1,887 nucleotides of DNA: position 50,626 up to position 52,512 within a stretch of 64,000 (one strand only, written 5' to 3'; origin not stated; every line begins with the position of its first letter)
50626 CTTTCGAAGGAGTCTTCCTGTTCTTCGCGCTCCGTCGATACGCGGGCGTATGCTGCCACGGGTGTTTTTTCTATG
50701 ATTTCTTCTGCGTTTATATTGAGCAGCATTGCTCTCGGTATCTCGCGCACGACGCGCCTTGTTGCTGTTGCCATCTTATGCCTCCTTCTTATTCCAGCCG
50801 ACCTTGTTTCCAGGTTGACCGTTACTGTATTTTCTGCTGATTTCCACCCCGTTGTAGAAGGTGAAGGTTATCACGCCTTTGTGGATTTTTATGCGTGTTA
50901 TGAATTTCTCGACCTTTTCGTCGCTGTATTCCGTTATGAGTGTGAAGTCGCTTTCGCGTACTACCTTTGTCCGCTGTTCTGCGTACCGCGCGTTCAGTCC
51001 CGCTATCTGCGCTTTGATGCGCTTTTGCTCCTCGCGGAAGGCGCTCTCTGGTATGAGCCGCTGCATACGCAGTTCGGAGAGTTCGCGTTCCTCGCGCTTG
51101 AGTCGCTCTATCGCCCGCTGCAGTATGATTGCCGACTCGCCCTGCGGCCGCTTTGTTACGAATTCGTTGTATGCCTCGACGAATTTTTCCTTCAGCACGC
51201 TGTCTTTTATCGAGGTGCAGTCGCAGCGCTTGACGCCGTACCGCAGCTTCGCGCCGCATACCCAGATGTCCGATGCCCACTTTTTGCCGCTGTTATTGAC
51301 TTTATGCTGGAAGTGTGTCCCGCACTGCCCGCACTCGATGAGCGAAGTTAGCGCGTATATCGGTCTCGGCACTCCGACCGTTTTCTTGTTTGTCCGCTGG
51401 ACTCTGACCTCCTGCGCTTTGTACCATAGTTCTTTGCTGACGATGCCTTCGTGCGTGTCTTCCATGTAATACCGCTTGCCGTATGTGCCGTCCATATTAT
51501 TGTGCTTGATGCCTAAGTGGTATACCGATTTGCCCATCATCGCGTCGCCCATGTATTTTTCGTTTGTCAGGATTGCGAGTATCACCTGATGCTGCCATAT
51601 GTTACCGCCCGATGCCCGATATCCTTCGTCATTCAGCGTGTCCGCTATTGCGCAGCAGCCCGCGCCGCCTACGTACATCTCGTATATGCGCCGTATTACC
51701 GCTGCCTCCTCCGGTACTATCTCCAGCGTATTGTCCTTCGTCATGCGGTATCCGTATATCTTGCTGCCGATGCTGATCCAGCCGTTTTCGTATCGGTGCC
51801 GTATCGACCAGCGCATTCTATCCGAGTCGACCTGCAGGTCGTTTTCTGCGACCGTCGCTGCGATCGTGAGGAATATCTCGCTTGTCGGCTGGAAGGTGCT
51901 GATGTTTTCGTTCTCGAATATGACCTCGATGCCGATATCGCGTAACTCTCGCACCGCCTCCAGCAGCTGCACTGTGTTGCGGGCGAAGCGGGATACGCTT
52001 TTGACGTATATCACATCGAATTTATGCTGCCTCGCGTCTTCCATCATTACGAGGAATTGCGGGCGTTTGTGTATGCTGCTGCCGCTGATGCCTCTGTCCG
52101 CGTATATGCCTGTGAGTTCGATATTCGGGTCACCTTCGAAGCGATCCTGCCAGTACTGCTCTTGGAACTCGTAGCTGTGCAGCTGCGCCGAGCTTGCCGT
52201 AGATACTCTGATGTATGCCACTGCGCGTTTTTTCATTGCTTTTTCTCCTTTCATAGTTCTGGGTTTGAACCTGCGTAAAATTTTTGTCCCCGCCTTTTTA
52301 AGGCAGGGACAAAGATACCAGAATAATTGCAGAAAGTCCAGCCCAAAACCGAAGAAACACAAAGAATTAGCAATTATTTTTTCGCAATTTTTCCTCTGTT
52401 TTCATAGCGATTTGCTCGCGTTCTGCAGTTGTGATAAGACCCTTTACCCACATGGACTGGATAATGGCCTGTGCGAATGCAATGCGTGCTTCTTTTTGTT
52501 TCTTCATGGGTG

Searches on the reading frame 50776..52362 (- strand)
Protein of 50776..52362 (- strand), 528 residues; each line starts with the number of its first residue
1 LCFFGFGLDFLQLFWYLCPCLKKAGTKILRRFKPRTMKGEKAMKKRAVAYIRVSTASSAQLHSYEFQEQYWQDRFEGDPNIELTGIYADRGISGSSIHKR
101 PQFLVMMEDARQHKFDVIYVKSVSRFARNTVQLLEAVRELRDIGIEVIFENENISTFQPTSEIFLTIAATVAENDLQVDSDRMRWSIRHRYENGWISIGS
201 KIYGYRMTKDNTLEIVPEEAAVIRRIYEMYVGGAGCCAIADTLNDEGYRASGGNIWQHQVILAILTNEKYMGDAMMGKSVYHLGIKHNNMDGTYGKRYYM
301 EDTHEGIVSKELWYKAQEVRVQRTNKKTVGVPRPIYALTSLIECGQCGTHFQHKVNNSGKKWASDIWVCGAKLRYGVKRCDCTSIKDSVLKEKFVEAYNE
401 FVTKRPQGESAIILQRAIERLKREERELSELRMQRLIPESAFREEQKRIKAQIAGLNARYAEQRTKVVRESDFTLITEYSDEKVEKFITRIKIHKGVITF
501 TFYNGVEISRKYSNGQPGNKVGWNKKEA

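Call 8: search_protein_families(library=pfam, proteins=[window:50776-52362:-], max_evalue=0.01)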
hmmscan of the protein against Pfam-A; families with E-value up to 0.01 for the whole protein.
window:50776-52362:- (528 aa): 3 families
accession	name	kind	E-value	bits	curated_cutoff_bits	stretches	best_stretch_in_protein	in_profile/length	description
PF00239.26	Resolvase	-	3.8e-27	95.6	23.3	1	47-194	1-143/145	Resolvase, N terminal domain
PF07508.19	Recombinase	-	7.3e-23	81.2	21.1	1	217-320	1-99/102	Recombinase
PF13408.12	Zn_ribbon_recom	-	1.8e-09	38.3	25.3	1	338-398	2-57/58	Recombinase zinc beta ribbon domain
